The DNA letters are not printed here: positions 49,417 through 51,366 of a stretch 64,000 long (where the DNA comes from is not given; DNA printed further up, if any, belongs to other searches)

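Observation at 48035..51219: Tandem PTPS-related membrane-transferase paralogs with residue-level N-terminal alignment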

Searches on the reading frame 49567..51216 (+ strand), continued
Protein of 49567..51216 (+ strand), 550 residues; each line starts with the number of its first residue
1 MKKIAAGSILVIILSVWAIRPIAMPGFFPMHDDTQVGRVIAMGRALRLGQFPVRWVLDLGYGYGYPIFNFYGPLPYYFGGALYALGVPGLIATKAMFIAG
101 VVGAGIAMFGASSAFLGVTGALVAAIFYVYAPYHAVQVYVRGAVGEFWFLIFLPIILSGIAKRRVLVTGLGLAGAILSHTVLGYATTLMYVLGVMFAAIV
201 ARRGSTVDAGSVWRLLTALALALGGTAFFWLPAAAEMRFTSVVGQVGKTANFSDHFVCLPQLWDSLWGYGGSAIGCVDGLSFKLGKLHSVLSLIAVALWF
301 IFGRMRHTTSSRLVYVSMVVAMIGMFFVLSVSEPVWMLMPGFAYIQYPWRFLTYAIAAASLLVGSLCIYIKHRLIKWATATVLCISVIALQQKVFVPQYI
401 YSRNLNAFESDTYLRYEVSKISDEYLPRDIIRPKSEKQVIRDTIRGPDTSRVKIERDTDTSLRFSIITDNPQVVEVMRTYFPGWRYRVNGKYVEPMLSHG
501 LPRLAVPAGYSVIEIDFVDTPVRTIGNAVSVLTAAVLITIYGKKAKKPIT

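Call 55: list_cluster_members(proteins=[P0001, P0121, P0040, P0145])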
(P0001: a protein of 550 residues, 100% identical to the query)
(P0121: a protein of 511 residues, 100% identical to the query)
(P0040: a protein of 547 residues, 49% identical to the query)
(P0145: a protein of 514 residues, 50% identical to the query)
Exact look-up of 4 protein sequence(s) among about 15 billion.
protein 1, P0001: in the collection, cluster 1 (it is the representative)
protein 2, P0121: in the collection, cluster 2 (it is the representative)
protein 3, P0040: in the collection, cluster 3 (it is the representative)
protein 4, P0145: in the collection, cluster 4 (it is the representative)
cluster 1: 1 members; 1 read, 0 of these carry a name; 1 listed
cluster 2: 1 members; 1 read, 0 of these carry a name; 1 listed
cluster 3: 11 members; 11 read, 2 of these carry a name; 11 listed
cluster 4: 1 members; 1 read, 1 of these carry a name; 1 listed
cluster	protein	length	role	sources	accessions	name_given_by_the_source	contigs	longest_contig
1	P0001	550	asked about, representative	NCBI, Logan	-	-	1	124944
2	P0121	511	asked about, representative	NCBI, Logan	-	-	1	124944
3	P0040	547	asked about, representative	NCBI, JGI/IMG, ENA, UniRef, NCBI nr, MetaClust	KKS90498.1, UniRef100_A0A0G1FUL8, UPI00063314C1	MAG: hypothetical protein UV66_C0003G0011 [Candidatus Woesebacteria bacterium ... | Membrane protein 6-pyruvoyl-tetrahydropterin synthase-related domain-containing protein ... | status=active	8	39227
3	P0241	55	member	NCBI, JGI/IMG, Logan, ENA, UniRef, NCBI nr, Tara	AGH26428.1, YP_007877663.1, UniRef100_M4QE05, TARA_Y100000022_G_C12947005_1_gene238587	hypothetical protein CPPG_00111 [Cyanophage P-RSM1] | hypothetical protein | Uncharacterized protein n=1 Tax=Cyanophage P-RSM1 TaxID=536444 RepID=M4QE05_9CAUD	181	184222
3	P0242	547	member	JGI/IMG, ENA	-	-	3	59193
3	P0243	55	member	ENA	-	-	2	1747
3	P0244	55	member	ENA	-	-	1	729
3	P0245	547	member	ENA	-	-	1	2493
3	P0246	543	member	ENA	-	-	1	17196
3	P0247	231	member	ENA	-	-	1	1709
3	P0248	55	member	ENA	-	-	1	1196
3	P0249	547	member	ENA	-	-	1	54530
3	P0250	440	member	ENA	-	-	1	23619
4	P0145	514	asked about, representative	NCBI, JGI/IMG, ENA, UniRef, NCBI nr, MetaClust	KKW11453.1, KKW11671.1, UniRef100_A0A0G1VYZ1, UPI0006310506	MAG: Membrane protein, 6-pyruvoyl-tetrahydropterin synthase-related domain protein ... | Membrane protein, 6-pyruvoyl-tetrahydropterin synthase-related domain protein n=1 ... | status=active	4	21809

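Call 73: search_protein_representatives(alignment_id=A1)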
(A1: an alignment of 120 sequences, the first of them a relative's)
Query: 120 sequences, 555 profile positions. Proteins with E-value up to 0.001 (for the whole library): 17087; up to 1e-10: 12234; up to 1e-30: 4919. The best 150 are listed.
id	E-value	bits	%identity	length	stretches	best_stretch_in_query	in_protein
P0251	4.7e-245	830.5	-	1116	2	7-546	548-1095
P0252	2.2e-216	735.9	-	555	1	1-553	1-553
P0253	5.2e-216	734.7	-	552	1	1-552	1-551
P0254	2.0e-209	712.9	-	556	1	2-552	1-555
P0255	1.9e-206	703.1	-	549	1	4-551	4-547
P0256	2.1e-203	693.1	-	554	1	2-552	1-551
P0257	1.1e-202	690.7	-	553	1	2-551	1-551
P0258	1.4e-198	677.2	-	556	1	2-551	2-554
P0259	1.5e-198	677.0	-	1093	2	5-551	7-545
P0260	2.0e-196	670.0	-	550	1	1-552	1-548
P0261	6.4e-195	665.0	-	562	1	5-551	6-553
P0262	2.2e-194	663.3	-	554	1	2-551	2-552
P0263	2.5e-193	659.8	-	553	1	2-551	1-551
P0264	1.7e-192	657.1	-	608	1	5-551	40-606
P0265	3.8e-191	652.6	-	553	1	2-551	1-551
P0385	2.5e-122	425.4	-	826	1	5-546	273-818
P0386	3.9e-122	424.8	-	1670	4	10-544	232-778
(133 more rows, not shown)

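Call 76: find_homologous_proteins(query=P0251)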
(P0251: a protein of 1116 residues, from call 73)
Query P0251 (1116 aa): 204 proteins with E <= 0.001 among 8000 candidates; the best 120 are listed.
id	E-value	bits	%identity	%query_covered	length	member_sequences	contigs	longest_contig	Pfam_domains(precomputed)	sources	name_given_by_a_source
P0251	0.0e+0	2497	100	100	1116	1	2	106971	PF10131.16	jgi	jgi:hypothetical protein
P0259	8.3e-137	476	30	97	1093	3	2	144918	PF10131.16,PF09586.17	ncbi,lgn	-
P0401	5.3e-101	358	39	46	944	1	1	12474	PF10131.16,PF13231.13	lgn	-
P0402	8.3e-81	291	34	47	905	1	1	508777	PF10131.16,PF13231.13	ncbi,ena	-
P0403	1.5e-80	290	34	48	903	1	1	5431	PF13231.13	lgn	-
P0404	2.2e-77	279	36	46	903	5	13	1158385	PF10131.16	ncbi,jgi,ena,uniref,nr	ncbi:MAG: hypothetical protein A2900_03115 [Candidatus Chisholmbacteria bacterium RIFCSPLOWO2_01_FUL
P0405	1.3e-75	274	31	66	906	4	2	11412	PF10131.16,PF13231.13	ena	-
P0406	2.7e-74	269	36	47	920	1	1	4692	PF10131.16,PF02366.25,PF13231.13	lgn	-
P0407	1.1e-70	257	33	44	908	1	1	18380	PF10131.16,PF13231.13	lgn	-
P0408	2.6e-70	256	46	21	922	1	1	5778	PF10131.16,PF13231.13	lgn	-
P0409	6.4e-69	251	33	46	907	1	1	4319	PF10131.16,PF13231.13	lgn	-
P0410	5.2e-64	235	31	47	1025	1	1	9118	PF20176.4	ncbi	-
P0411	1.4e-63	234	35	46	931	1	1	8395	PF10131.16,PF13231.13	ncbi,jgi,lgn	-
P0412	9.7e-63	231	32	46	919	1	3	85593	PF10131.16,PF13231.13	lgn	-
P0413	2.4e-61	226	32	47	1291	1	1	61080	PF10131.16,PF09586.17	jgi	jgi:uncharacterized membrane protein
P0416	6.4e-59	218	31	46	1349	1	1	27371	PF10131.16,PF09586.17,PF13231.13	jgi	jgi:hypothetical protein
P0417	2.5e-58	216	32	45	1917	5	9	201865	PF10131.16,PF09586.17,PF13231.13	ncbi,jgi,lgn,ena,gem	-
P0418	1.8e-57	213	33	46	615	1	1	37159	PF10131.16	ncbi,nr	ncbi:MAG: hypothetical protein IT350_14320 [Deltaproteobacteria bacterium]|nr:hypothetical protein [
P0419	2.7e-56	210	30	55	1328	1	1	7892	PF10131.16,PF09586.17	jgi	jgi:hypothetical protein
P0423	4.0e-55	206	32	47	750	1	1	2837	PF10131.16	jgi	-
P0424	7.6e-55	205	29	58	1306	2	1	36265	PF10131.16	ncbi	-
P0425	4.7e-54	202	32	44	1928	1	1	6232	PF10131.16,PF09586.17,PF13231.13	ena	-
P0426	2.9e-53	199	32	48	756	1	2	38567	PF10131.16,PF13231.13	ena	-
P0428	2.2e-52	197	32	46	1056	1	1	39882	PF10131.16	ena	-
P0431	1.3e-51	194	32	46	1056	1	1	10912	PF10131.16,PF09586.17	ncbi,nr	ncbi:MAG: hypothetical protein KC441_08970 [Anaerolineales bacterium]|nr:hypothetical protein [Anaer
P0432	1.7e-51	194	29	58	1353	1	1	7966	PF10131.16,PF09586.17,PF13231.13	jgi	jgi:hypothetical protein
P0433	3.6e-51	193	34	44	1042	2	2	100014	PF10131.16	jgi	jgi:hypothetical protein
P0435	5.8e-51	192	32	48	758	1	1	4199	PF10131.16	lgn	-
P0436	2.6e-50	190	33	45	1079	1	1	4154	PF10131.16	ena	-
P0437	5.9e-50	189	32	46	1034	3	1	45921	PF10131.16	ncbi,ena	-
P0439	1.1e-49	188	30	46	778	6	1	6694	PF10131.16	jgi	-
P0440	1.6e-49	187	30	48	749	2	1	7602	PF10131.16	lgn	-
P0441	1.9e-49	187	29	55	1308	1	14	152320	PF10131.16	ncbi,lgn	-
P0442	2.0e-49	187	31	48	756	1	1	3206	PF10131.16,PF13231.13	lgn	-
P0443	2.7e-49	186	31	44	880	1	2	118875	PF10131.16,PF09586.17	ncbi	-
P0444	3.2e-49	186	31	48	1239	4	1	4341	PF10131.16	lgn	-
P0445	3.5e-49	186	32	46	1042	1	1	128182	PF10131.16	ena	-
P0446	1.1e-48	184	30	45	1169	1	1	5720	PF10131.16,PF15418.13,PF09586.17,PF16967.12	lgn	-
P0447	1.3e-48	184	32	46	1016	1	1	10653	PF10131.16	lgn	-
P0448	2.9e-48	183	31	46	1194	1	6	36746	PF10131.16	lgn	-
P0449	5.1e-48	182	31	47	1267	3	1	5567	PF10131.16,PF09586.17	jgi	jgi:hypothetical protein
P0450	6.4e-48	182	31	48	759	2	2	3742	PF10131.16,PF13231.13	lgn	-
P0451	7.4e-48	182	32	47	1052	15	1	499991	PF10131.16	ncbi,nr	ncbi:MAG: hypothetical protein IPM76_05980 [Chloroflexi bacterium]|nr:hypothetical protein [Chlorofl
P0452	9.1e-48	181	29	48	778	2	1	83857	PF10131.16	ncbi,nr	ncbi:MAG: hypothetical protein CEE40_04295 [Chloroflexi bacterium B3_Chlor]|nr:MAG: hypothetical pro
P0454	3.1e-47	180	30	48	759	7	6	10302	PF10131.16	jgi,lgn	-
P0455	1.2e-46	178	31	46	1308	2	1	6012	PF10131.16,PF09586.17,PF13231.13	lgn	-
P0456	8.4e-46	175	32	46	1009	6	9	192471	PF10131.16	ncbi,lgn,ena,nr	ncbi:MAG: hypothetical protein KC423_05830 [Anaerolineales bacterium]|nr:hypothetical protein [Anaer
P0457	8.5e-46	175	30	47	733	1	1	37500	PF10131.16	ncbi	-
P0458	1.2e-45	174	32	46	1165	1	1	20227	PF10131.16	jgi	jgi:hypothetical protein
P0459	1.7e-45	174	29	46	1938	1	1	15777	PF10131.16,PF09586.17,PF13231.13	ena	-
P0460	2.6e-45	173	32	45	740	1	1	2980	PF10131.16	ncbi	ncbi:MAG: 6-pyruvoyl-tetrahydropterin synthase-related protein, partial [Anaerolineales bacterium]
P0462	5.6e-45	172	30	45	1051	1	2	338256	PF10131.16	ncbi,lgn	-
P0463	6.9e-45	172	32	45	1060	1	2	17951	PF10131.16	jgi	jgi:hypothetical protein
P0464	1.1e-44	171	31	44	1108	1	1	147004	PF10131.16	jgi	-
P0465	1.1e-44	171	31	48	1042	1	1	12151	PF10131.16,PF20176.4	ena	-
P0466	1.2e-44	171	29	48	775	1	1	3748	PF10131.16,PF13231.13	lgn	-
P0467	1.4e-44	171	30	48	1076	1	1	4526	PF10131.16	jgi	jgi:hypothetical protein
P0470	2.1e-44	170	32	46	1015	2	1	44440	PF10131.16,PF09586.17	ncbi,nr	ncbi:MAG: hypothetical protein D6706_11525 [Chloroflexi bacterium]|nr:MAG: hypothetical protein D670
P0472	3.1e-44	170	31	47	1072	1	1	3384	PF10131.16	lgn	-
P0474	4.6e-44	169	30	50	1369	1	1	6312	PF10131.16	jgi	jgi:hypothetical protein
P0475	4.7e-44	169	30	45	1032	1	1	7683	PF10131.16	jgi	jgi:hypothetical protein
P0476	5.8e-44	169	30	47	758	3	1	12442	PF10131.16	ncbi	-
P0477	6.1e-44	169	35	29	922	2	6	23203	PF10131.16,PF13231.13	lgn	-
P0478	7.0e-44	168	33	47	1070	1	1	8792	PF10131.16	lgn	-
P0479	7.6e-44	168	32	45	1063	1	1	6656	PF10131.16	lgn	-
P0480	1.2e-43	168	33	45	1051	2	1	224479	PF10131.16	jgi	jgi:hypothetical protein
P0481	2.4e-43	167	30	48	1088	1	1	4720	PF10131.16,PF09586.17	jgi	jgi:hypothetical protein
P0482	3.9e-43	166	30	47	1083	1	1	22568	PF10131.16,PF09586.17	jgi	jgi:hypothetical protein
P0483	6.1e-43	165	32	48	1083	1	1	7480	PF10131.16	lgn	-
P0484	6.8e-43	165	31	41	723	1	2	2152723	PF10131.16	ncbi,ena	-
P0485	1.1e-42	164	31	46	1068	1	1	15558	PF10131.16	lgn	-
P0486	1.6e-42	164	30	46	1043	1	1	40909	PF10131.16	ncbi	-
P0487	1.8e-42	164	31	46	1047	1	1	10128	PF10131.16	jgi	-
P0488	4.2e-42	163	30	48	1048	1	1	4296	PF10131.16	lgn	-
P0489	4.4e-42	162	31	46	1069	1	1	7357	PF10131.16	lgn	-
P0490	5.6e-42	162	31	45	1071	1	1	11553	PF10131.16,PF20176.4,PF09586.17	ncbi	-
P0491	6.3e-42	162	34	45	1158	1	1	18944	PF10131.16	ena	-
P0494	3.9e-41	159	30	47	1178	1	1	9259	PF10131.16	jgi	jgi:hypothetical protein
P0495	4.0e-41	159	29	48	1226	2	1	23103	PF10131.16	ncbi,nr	ncbi:MAG: hypothetical protein HY023_02285 [Chloroflexi bacterium]|nr:hypothetical protein [Chlorofl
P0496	4.7e-41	159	28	47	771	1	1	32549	PF10131.16,PF08241.19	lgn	-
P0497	8.1e-41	158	31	45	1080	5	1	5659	PF10131.16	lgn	-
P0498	1.1e-40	158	32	44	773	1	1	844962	PF10131.16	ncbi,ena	-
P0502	3.1e-40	156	31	46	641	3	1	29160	PF10131.16,PF09586.17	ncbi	-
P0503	4.1e-40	156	30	47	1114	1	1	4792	PF10131.16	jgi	-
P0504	5.6e-40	155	33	44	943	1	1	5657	PF10131.16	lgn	-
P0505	6.1e-40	155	31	48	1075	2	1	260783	PF10131.16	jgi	jgi:hypothetical protein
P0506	8.4e-40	155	30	46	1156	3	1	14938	PF10131.16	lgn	-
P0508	9.2e-40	155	30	48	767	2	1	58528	PF10131.16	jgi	jgi:hypothetical protein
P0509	1.4e-39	154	27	43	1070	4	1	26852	PF10131.16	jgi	jgi:hypothetical protein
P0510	1.9e-39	154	29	49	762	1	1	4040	PF10131.16,PF09586.17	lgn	-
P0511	4.1e-39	153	30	48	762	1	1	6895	PF10131.16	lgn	-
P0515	2.4e-38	150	30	47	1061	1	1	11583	PF10131.16,PF09586.17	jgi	-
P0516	2.8e-38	150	31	46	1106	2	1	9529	PF10131.16,PF09586.17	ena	-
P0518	7.8e-38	148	30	45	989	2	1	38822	PF10131.16,PF09586.17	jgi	jgi:hypothetical protein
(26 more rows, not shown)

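Call 77: find_encoding_contigs(protein=P0251, flank=10000, max_places=3)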
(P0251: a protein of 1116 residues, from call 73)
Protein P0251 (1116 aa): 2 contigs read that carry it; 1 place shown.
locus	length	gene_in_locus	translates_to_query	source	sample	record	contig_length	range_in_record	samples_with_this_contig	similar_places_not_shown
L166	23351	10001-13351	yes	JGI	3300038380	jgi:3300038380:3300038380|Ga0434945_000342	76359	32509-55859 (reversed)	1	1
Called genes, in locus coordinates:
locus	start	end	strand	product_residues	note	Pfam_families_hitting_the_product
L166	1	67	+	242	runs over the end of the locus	PF00535:Glycos_transf_2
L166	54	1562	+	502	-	PF13231:PMT_2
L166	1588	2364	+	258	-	PF13641:Glyco_tranf_2_3 (weak), PF00535:Glycos_transf_2, PF10111:Glyco_tranf_2_2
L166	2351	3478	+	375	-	PF26314:MptA_B_family, PF09594:GT87 (weak)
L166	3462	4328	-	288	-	-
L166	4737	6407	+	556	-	-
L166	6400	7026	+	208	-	PF00702:Hydrolase, PF13419:HAD_2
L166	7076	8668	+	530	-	PF13231:PMT_2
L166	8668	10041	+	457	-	PF13231:PMT_2 (weak)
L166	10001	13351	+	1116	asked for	PF10131:PTPS_related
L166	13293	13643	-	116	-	PF09685:MamF_MmsF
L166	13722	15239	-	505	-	-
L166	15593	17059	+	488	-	PF01943:Polysacc_synt, PF13440:Polysacc_synt_3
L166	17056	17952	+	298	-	PF00535:Glycos_transf_2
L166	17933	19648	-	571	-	-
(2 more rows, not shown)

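Call 78: find_encoding_contigs(protein=P0259, flank=10000, max_places=3)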
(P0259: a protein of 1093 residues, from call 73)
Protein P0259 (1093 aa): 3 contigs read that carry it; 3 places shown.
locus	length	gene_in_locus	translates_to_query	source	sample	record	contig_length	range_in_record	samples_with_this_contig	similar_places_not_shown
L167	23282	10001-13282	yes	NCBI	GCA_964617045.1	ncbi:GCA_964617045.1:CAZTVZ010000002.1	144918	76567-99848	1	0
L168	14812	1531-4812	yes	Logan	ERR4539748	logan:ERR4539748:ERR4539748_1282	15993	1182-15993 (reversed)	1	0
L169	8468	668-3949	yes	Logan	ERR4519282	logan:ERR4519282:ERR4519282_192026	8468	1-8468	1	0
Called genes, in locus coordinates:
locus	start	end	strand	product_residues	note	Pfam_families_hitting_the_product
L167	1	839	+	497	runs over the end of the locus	PF01943:Polysacc_synt, PF13440:Polysacc_synt_3, PF03023:MurJ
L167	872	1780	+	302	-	PF00535:Glycos_transf_2, PF10111:Glyco_tranf_2_2 (weak)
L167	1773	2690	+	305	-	PF00535:Glycos_transf_2, PF10111:Glyco_tranf_2_2 (faint), PF13641:Glyco_tranf_2_3, PF13632:Glyco_trans_2_3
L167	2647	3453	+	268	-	PF00535:Glycos_transf_2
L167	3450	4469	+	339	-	PF00534:Glycos_transf_1, PF13692:Glyco_trans_1_4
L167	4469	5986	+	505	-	PF13231:PMT_2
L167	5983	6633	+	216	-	PF08003:Methyltransf_9 (weak), PF01728:FtsJ (weak), PF13489:Methyltransf_23, PF13847:Methyltransf_31, PF08241:Methyltransf_11, PF08242:Methyltransf_12, PF13649:Methyltransf_25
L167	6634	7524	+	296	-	PF00535:Glycos_transf_2, PF10111:Glyco_tranf_2_2, PF13641:Glyco_tranf_2_3, PF13632:Glyco_trans_2_3 (weak)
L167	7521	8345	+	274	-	PF00535:Glycos_transf_2, PF10111:Glyco_tranf_2_2, PF13641:Glyco_tranf_2_3, PF02709:Glyco_transf_7C (faint)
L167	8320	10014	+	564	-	PF10131:PTPS_related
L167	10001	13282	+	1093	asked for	PF09586:YfhO (faint), PF10131:PTPS_related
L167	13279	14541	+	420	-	PF09594:GT87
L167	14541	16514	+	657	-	-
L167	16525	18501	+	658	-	-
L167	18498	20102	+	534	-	PF13231:PMT_2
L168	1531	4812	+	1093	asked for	PF09586:YfhO (faint), PF10131:PTPS_related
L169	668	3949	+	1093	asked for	PF09586:YfhO (faint), PF10131:PTPS_related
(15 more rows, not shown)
